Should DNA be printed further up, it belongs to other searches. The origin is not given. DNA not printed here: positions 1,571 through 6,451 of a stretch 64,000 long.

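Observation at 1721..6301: Single-exon 1526-aa fusion of SH3 domain, fatty-acyl-CoA-synthetase-like adenylation domain, PCP and terminal thioester reductase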

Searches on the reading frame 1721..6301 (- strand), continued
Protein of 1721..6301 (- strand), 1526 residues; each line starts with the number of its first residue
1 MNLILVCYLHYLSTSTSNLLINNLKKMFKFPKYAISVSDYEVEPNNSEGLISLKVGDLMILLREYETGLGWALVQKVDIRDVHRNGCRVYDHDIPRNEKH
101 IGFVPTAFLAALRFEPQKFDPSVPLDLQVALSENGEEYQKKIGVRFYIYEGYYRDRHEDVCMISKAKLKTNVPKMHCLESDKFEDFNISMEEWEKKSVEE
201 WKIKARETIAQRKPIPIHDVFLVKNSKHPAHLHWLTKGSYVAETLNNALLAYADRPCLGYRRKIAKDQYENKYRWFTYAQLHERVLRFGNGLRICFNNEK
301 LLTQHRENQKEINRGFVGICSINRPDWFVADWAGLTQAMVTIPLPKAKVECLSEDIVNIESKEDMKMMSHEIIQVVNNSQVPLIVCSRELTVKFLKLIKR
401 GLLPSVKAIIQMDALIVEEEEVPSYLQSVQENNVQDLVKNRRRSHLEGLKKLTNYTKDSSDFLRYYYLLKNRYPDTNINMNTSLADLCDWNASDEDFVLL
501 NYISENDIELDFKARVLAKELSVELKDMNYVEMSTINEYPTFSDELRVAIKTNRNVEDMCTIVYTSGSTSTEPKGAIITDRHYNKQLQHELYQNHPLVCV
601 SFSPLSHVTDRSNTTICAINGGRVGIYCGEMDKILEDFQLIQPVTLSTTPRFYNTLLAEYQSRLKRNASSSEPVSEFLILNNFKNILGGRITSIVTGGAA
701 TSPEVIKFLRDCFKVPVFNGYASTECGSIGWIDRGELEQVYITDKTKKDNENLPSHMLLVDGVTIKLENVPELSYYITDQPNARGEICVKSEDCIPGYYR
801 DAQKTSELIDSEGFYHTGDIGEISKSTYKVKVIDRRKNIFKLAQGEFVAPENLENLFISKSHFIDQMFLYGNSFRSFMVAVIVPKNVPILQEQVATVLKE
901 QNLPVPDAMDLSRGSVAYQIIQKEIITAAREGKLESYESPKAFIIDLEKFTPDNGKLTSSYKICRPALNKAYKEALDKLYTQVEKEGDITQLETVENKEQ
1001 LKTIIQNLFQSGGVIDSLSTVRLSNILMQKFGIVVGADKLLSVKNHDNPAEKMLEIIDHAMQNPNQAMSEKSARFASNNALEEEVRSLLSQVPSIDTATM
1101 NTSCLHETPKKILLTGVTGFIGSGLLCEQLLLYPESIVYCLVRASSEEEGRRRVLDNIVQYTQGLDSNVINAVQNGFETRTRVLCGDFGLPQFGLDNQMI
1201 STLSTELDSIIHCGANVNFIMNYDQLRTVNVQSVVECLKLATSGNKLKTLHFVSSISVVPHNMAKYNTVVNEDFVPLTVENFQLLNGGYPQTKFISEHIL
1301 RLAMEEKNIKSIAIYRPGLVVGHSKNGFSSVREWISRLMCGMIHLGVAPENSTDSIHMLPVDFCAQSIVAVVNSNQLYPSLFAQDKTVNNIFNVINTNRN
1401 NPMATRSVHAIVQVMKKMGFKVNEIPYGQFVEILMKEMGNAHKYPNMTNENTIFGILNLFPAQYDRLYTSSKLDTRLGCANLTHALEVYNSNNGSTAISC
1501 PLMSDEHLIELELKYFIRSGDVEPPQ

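Call 7: find_homologous_proteins(query=window:1721-6301:-, max_evalue=1e-10)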
Query window:1721-6301:- (1526 aa): 8 proteins with E <= 1e-10 among 3987 candidates.
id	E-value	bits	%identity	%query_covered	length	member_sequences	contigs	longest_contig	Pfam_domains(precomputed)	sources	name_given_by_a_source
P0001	0.0e+0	2140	60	98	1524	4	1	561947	PF00501.35,PF07993.19,PF01370.28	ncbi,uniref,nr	ncbi:hypothetical protein FDP41_013167 [Naegleria fowleri]|uniref:Carrier domain-containing protein 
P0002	0.0e+0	1678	52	98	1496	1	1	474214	PF00501.35,PF07993.19,PF01370.28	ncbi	ncbi:hypothetical protein ABK040_004426 [Willaertia magna]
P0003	0.0e+0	1518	52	88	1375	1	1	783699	PF00501.35,PF07993.19,PF01370.28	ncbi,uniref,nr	ncbi:hypothetical protein C9374_012428 [Naegleria lovaniensis]|uniref:Uncharacterized protein n=1 Ta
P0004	0.0e+0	1252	50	76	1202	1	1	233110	PF00501.35,PF07993.19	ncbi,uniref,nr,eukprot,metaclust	ncbi:predicted protein [Naegleria gruberi]|uniref:Predicted protein n=1 Tax=Naegleria gruberi TaxID=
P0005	2.1e-68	250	28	51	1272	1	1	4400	PF00501.35,PF07993.19,PF01370.28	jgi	-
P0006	3.9e-21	93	28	23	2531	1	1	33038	PF00668.26,PF00550.32,PF00501.35,PF13193.13,PF07993.19,PF23297.2,PF01370.28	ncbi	-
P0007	1.6e-13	68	30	16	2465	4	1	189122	PF00668.26,PF00550.32,PF00501.35,PF07993.19,PF01370.28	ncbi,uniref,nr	ncbi:amino acid adenylation domain-containing protein [Colletotrichum zoysiae]|uniref:Amino acid ade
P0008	2.5e-13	67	23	31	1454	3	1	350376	PF04321.24,PF00550.32,PF03015.25,PF00501.35,PF07993.19,PF01553.27,PF01370.28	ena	-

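Call 34: find_homologous_proteins(query=A3, max_evalue=1e-20)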
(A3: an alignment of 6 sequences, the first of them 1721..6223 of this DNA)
Query A3 (6 sequences) (1500 aa, profile of the alignment): 23 proteins with E <= 1e-20 among 8000 candidates.
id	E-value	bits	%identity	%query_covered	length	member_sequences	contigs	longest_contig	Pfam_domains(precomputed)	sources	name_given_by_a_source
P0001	0.0e+0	2602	60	100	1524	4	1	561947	PF00501.35,PF07993.19,PF01370.28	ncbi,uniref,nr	ncbi:hypothetical protein FDP41_013167 [Naegleria fowleri]|uniref:Carrier domain-containing protein 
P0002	0.0e+0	2451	52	100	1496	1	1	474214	PF00501.35,PF07993.19,PF01370.28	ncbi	ncbi:hypothetical protein ABK040_004426 [Willaertia magna]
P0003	0.0e+0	2377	52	90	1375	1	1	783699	PF00501.35,PF07993.19,PF01370.28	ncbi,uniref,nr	ncbi:hypothetical protein C9374_012428 [Naegleria lovaniensis]|uniref:Uncharacterized protein n=1 Ta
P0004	0.0e+0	2019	50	77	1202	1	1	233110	PF00501.35,PF07993.19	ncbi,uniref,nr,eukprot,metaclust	ncbi:predicted protein [Naegleria gruberi]|uniref:Predicted protein n=1 Tax=Naegleria gruberi TaxID=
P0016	0.0e+0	1021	38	68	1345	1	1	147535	PF00550.32,PF00501.35,PF07993.19,PF23297.2,PF01370.28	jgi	jgi:fatty acid CoA ligase FadD9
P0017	1.0e-81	294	30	29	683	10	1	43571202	PF00501.35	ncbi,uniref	ncbi:unnamed protein product [Urochloa decumbens]|uniref:Long-chain-fatty-acid--CoA ligase n=1 Tax=U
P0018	5.3e-45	172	27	26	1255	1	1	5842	PF22336.3,PF00109.33,PF16363.12,PF22621.3,PF00550.32,PF01073.26,PF07993.19,PF02801.29,PF16197.12,PF01370.28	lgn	-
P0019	9.4e-38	148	28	22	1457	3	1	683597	PF00668.26,PF00550.32,PF00501.35,PF13193.13,PF07993.19,PF01370.28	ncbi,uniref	ncbi:amino acid adenylation domain-containing protein [Streptomyces sp. NPDC048696]|uniref:amino aci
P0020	3.9e-37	146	23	50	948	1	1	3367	PF00501.35,PF07993.19,PF01370.28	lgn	-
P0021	9.7e-37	145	23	50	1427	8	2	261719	PF00668.26,PF00550.32,PF00501.35,PF13193.13,PF07993.19,PF01370.28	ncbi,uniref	ncbi:amino acid adenylation domain-containing protein [Streptomyces shenzhenensis]|uniref:amino acid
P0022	1.6e-36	144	31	19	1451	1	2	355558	PF00668.26,PF00550.32,PF00501.35,PF13193.13,PF07993.19,PF01370.28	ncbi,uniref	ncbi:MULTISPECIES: amino acid adenylation domain-containing protein [unclassified Streptomyces]|unir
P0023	4.3e-35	139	29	26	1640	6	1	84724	PF00668.26,PF04321.24,PF00550.32,PF01073.26,PF07993.19,PF01370.28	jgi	-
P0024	4.9e-30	122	24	29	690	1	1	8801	PF00501.35,PF23562.3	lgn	-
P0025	1.8e-28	117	24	22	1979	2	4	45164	PF00668.26,PF04321.24,PF16363.12,PF00550.32,PF01073.26,PF00501.35,PF13193.13,PF07993.19,PF01370.28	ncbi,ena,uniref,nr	ncbi:non-ribosomal peptide synthetase [uncultured Ruminococcus sp.]|uniref:non-ribosomal peptide syn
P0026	1.5e-27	114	21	22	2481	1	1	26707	PF00668.26,PF04321.24,PF16363.12,PF00550.32,PF01073.26,PF00501.35,PF13193.13,PF07993.19,PF01370.28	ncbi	-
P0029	1.3e-25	108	23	20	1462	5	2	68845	PF00550.32,PF03015.25,PF00501.35,PF13193.13,PF07993.19,PF01553.27,PF01370.28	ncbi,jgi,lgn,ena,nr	ncbi:MAG: AMP-binding protein [Planctomycetota bacterium]|nr:AMP-binding protein [Planctomycetota ba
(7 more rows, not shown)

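Call 36: find_encoding_contigs(protein=P0016, flank=8000, max_places=2)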
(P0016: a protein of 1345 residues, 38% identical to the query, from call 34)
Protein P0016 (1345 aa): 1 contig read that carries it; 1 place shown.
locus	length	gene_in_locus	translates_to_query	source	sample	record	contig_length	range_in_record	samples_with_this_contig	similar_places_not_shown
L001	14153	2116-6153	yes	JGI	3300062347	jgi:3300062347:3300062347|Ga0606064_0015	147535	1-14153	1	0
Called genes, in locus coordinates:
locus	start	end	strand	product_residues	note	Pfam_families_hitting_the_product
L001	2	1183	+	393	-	?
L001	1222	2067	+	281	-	PF00782:DSPc, PF22785:Tc-R-P (weak), PF00102:Y_phosphatase (faint)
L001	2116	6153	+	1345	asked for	PF00501:AMP-binding, PF23297:ACP_SdgA_C (faint), PF00550:PP-binding, PF01370:Epimerase, PF07993:NAD_binding_4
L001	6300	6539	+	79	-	-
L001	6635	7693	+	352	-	PF07247:AATase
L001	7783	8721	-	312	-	-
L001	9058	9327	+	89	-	-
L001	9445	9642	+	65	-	PF16211:Histone_H2A_C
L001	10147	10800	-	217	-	-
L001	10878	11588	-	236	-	PF03357:Snf7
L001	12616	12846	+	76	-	-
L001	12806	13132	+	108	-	-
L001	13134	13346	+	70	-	-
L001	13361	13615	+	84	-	-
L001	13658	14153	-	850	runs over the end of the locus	PF14647:FAM91_N, PF14648:FAM91_C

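Call 37: search_protein_families(library=pfam, proteins=[L001:6635-7693:+], max_evalue=10)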
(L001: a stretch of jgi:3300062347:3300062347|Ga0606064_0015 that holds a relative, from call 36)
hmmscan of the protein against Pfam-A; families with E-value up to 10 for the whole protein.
L001:6635-7693:+ (352 aa): 3 families
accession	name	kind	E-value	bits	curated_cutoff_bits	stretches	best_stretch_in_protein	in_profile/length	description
PF07247.17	AATase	-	9.4e-10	38.1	22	1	27-302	145-442/500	Alcohol acetyltransferase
PF05023.20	Phytochelatin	-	0.052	13.2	24.9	1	93-162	33-104/210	Phytochelatin synthase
PF18561.7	Regnase_1_C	-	0.13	12.5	25.7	1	77-96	14-33/46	Endoribonuclease Regnase 1/ ZC3H12 C-terminal domain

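Call 51: find_homologous_proteins(query=P0016, max_evalue=1e-30)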
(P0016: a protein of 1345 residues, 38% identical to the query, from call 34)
Query P0016 (1345 aa): 187 proteins with E <= 1e-30 among 7538 candidates; the best 120 are listed.
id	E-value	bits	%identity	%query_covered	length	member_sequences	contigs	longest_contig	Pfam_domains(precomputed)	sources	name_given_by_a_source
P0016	0.0e+0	3112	100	100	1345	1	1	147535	PF00550.32,PF00501.35,PF07993.19,PF23297.2,PF01370.28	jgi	jgi:fatty acid CoA ligase FadD9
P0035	5.5e-262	891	39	95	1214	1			PF01073.26,PF00501.35,PF07993.19,PF01370.28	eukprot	eukprot:gene77-4326_t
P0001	8.3e-244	830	40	71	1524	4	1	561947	PF00501.35,PF07993.19,PF01370.28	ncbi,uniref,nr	ncbi:hypothetical protein FDP41_013167 [Naegleria fowleri]|uniref:Carrier domain-containing protein 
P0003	7.0e-200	685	39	61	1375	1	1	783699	PF00501.35,PF07993.19,PF01370.28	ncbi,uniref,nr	ncbi:hypothetical protein C9374_012428 [Naegleria lovaniensis]|uniref:Uncharacterized protein n=1 Ta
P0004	1.5e-174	601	40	50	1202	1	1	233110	PF00501.35,PF07993.19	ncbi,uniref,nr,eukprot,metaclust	ncbi:predicted protein [Naegleria gruberi]|uniref:Predicted protein n=1 Tax=Naegleria gruberi TaxID=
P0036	5.7e-125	437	29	81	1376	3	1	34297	PF00501.35,PF07993.19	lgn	-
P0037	5.3e-123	430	32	78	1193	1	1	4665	PF00550.32,PF00501.35,PF07993.19,PF01370.28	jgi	jgi:fatty acid CoA ligase FadD9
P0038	1.3e-120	422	31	82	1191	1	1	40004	PF00550.32,PF00501.35,PF07993.19,PF01370.28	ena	-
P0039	2.6e-120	421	31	78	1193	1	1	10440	PF00550.32,PF00501.35,PF07993.19,PF01370.28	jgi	jgi:fatty acid CoA ligase FadD9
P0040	1.1e-118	416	29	83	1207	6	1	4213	PF00550.32,PF00501.35,PF07993.19,PF01370.28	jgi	jgi:fatty acid CoA ligase FadD9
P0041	5.7e-117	410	27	86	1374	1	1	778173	PF00501.35,PF07993.19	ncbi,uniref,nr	ncbi:hypothetical protein C9374_013423 [Naegleria lovaniensis]|uniref:Uncharacterized protein n=1 Ta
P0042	2.9e-112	395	29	83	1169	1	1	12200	PF00550.32,PF00501.35,PF07993.19,PF01370.28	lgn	-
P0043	1.5e-105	372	29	80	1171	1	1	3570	PF00550.32,PF00501.35,PF07993.19,PF01370.28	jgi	-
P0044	2.4e-105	372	29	80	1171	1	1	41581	PF00550.32,PF00501.35,PF07993.19,PF01370.28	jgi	jgi:fatty acid CoA ligase FadD9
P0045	2.3e-103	365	30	75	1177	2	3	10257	PF00550.32,PF00501.35,PF07993.19,PF01370.28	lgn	-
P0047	2.8e-102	362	27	86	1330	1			PF00550.32,PF00501.35,PF07993.19,PF00569.24,PF01370.28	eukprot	eukprot:TRINITY_DN5532_c0_g1_i4.p1 TRINITY_DN5532_c0_g1~~TRINITY_DN5532_c0_g1_i4.p1 ORF type:complet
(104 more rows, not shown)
